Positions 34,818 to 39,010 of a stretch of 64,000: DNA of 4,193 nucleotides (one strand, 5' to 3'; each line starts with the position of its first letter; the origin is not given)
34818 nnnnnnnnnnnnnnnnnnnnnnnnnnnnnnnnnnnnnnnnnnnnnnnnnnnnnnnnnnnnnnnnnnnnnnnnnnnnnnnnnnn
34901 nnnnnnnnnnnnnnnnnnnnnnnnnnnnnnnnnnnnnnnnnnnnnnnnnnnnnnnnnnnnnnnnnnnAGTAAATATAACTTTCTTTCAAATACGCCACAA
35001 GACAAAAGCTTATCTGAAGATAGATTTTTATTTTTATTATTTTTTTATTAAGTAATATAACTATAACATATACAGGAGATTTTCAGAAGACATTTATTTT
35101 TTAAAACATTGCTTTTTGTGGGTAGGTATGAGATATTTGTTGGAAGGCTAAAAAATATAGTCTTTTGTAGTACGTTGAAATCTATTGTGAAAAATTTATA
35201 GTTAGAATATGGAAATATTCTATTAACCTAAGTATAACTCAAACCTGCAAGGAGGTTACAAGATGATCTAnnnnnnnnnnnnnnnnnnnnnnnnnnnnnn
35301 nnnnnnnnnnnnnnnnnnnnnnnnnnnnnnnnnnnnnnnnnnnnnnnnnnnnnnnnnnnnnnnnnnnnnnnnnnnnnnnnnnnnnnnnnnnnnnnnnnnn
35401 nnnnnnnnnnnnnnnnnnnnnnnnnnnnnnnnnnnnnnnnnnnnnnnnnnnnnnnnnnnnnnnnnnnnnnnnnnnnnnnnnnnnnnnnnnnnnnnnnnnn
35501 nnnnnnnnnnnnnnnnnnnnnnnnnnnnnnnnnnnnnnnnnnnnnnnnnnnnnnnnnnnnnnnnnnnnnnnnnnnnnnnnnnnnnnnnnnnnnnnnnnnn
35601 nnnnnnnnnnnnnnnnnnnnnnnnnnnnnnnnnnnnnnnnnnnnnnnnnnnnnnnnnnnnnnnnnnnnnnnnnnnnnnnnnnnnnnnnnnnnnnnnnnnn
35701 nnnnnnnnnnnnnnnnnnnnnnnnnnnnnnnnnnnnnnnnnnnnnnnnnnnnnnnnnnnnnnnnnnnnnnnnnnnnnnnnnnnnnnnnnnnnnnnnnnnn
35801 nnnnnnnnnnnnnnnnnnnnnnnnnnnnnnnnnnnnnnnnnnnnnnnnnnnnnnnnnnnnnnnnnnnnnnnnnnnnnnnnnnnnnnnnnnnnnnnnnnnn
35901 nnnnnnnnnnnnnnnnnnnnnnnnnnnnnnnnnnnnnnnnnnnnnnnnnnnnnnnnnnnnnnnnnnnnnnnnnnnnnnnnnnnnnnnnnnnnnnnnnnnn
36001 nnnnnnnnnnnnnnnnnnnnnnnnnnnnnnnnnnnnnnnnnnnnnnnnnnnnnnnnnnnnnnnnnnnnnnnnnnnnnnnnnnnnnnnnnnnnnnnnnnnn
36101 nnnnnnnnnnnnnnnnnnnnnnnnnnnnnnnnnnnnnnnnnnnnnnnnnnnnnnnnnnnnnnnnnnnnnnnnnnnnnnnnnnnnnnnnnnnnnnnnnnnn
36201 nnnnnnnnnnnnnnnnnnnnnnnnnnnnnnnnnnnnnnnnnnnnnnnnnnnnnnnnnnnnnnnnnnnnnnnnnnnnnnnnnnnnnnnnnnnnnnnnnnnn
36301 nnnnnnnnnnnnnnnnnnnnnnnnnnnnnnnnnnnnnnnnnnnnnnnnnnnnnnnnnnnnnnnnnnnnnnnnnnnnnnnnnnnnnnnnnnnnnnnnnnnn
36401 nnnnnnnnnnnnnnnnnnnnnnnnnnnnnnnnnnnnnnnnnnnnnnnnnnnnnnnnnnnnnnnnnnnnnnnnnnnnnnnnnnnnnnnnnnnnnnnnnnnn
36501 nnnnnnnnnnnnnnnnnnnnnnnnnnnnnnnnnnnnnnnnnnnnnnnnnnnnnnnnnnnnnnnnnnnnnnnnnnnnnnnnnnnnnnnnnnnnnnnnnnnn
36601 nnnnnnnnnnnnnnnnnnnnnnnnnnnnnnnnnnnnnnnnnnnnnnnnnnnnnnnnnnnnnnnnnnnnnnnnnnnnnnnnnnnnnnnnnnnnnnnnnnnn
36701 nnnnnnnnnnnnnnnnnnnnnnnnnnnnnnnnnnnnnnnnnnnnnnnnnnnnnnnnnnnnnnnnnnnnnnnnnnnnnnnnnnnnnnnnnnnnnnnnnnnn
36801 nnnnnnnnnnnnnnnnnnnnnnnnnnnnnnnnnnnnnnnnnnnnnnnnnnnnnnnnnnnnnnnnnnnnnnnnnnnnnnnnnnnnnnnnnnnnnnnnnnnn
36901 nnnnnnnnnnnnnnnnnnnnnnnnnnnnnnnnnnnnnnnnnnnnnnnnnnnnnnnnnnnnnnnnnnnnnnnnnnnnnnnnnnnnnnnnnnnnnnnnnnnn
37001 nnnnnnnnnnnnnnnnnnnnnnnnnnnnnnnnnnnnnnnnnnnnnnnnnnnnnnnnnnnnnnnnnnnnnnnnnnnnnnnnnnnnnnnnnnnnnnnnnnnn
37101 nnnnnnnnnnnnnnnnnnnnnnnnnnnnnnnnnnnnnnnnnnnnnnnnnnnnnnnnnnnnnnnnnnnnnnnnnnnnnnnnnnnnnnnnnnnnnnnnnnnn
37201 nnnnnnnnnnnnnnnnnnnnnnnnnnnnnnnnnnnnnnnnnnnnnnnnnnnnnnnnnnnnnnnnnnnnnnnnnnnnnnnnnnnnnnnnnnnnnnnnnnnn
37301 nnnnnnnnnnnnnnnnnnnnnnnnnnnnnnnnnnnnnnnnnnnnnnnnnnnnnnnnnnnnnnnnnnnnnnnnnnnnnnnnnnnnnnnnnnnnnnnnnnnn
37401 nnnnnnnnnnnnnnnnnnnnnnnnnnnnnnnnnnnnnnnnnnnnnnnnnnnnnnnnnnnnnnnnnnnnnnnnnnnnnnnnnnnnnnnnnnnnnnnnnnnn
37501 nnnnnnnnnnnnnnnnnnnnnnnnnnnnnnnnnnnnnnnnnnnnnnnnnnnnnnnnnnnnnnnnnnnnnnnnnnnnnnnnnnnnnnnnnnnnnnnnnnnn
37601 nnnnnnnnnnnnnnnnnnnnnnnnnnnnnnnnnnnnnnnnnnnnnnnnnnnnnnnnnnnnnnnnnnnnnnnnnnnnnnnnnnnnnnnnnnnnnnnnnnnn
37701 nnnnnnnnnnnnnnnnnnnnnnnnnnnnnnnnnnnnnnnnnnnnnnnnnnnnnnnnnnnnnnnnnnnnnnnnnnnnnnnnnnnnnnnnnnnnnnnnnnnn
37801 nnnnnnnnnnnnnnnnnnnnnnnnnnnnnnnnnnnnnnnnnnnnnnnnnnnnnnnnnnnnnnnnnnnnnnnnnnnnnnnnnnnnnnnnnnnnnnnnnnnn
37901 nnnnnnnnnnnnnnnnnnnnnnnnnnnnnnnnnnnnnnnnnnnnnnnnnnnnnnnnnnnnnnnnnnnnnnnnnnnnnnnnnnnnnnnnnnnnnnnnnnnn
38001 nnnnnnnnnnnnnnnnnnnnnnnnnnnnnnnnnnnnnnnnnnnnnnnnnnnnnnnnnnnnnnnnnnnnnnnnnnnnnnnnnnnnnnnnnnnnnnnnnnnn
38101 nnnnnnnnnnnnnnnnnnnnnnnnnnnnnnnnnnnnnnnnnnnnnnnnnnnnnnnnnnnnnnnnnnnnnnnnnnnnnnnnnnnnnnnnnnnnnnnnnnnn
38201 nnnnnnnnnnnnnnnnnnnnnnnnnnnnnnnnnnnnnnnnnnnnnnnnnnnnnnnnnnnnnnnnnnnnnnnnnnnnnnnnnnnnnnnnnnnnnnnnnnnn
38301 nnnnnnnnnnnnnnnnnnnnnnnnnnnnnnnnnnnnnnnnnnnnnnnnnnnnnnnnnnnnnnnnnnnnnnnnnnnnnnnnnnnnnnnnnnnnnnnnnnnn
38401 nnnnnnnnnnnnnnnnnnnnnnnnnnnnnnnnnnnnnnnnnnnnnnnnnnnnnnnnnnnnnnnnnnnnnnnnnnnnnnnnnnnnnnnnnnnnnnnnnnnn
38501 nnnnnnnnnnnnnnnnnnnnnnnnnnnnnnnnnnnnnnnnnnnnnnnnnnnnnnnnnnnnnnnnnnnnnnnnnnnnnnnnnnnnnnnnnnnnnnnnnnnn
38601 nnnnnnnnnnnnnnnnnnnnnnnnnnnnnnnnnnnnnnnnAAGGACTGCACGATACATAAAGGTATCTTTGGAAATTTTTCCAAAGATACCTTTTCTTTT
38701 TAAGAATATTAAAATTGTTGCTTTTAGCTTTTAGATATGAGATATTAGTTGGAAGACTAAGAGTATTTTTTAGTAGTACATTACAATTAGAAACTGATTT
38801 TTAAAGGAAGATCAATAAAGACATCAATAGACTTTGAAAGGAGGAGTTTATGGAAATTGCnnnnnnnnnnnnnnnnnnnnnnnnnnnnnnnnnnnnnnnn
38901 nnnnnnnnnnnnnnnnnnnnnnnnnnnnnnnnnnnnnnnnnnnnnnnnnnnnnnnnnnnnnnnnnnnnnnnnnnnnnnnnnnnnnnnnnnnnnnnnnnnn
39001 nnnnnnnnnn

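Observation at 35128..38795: Duplicated ~60-bp leader element upstream of purL and of the cdsA-like/purM unit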

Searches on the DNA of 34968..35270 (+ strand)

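Call 46: search_rna_families(source=window, start=34968, end=35270, threshold=evalue, max_evalue=10)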
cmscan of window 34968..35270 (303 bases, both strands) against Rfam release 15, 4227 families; matches with E-value up to 10: 1.
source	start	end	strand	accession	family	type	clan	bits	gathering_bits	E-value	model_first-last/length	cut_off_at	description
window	35031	35093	-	RF02060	STnc410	Gene; sRNA;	-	10.5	50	6.8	1-158/158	no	Enterobacterial sRNA STnc410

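Call 91: build_rna_model(alignment_id=A9, structure=none)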
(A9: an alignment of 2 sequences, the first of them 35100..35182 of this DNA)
Model R1 built from alignment A9 (2 sequences, 83 columns); structure: none (sequence only).
model positions 83; base pairs 0; branch points 0; effective number of sequences 2; information 0.568 bits per position. No base pairs: searches with it score sequence only.

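Call 92: search_with_rna_model(model_id=R1, sources=[window, L004, L005, L009, L011, L013, L014, L015, L016, L017, L018, L019, L020], max_evalue=10)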
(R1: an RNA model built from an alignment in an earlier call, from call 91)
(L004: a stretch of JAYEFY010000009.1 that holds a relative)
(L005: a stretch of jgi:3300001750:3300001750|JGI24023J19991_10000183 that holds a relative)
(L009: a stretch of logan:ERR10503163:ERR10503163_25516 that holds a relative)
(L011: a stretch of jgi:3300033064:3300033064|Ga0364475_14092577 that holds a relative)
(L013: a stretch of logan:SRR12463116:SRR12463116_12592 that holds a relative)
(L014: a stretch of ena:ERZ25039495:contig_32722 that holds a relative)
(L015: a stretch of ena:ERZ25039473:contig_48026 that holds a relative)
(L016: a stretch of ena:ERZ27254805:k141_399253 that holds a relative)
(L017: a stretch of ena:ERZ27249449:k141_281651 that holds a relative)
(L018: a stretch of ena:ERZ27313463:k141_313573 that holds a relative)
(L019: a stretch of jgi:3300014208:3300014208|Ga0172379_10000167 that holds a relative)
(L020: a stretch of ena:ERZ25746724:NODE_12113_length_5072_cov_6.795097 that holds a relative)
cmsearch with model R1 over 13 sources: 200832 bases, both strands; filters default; matches with E-value up to 10: 2.
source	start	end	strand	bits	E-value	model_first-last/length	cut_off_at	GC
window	35100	35181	+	79.4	3.3e-23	1-82/83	-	0.29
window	38717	38787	+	65.2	9.1e-19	9-82/83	-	0.27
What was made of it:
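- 35100..35182 (+): Element A: the whole conserved promoter-leader cassette upstream of the purL-like gene. The A+B model scores 79.4 bits here (call 92).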

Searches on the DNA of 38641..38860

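Call 47: search_rna_families(source=window, start=38641, end=38860, threshold=evalue, max_evalue=10)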
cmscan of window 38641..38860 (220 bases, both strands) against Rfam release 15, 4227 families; matches with E-value up to 10: 31.
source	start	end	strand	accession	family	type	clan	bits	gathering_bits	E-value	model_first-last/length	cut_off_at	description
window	38661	38694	+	RF03217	mir-3167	Gene; miRNA;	-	24.7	86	0.018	1-59/59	no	mir-3167 microRNA precursor family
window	38660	38693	+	RF04258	mir-994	Gene; miRNA;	-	22.9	93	0.017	1-81/81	no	mir-994 microRNA precursor family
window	38658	38697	+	RF03601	MIR7993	Gene; miRNA;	-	22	100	0.073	1-138/138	no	MIR7993 microRNA precursor family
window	38641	38703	+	RF00025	Telomerase-cil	Gene;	CL00004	21.3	52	0.22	94-165/165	5'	Ciliate telomerase RNA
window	38658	38695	-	RF01026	MIR828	Gene; miRNA;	-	20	69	0.17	1-115/115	no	MIR828 microRNA precursor family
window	38659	38694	-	RF03263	MIR861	Gene; miRNA;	-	20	70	0.2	1-111/111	no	MIR861 microRNA precursor family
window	38658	38695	+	RF01026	MIR828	Gene; miRNA;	-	19.7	69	0.2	1-115/115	no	MIR828 microRNA precursor family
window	38658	38740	+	RF02512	PYLIS_5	Cis-reg;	-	19.6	60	0.45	1-100/100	no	Pyrrolysine insertion sequence transposase 1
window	38659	38694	-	RF03948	mir-5045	Gene; miRNA;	-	16.3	80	0.85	8-51/57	no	mir-5045 microRNA precursor family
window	38653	38693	+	RF01822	RsaJ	Gene; sRNA;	-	15.8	100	0.089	247-287/287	no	RNA Staph. aureus A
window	38657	38729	-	RF01480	rli52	Cis-reg;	-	15.6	70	6.3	1-95/95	no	Listeria sRNA rli52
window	38653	38699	-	RF03583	MIR781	Gene; miRNA;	-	15.4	88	3.1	1-94/94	no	MIR781 microRNA precursor family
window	38664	38689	-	RF03745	mir-2063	Gene; miRNA;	-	15.4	100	3.3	1-77/77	no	mir-2063 microRNA precursor family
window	38659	38694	+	RF04099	MIR837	Gene; miRNA;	-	15.2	117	2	1-122/122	no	MIR837 microRNA precursor family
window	38659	38694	-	RF04099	MIR837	Gene; miRNA;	-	15.1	117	2.1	1-122/122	no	MIR837 microRNA precursor family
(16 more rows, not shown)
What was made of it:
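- On Purine, ZTP, PRPP and other Rfam riboswitches and leaders: In E-value mode at E <= 10 on both intergenic regions, nothing overlaps either element apart from one weak opposite-strand FsrA match (10 bits, E 9.8) over B; the other hits fall on the purQ terminator or on DNA upstream of element A (calls 46, 47).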
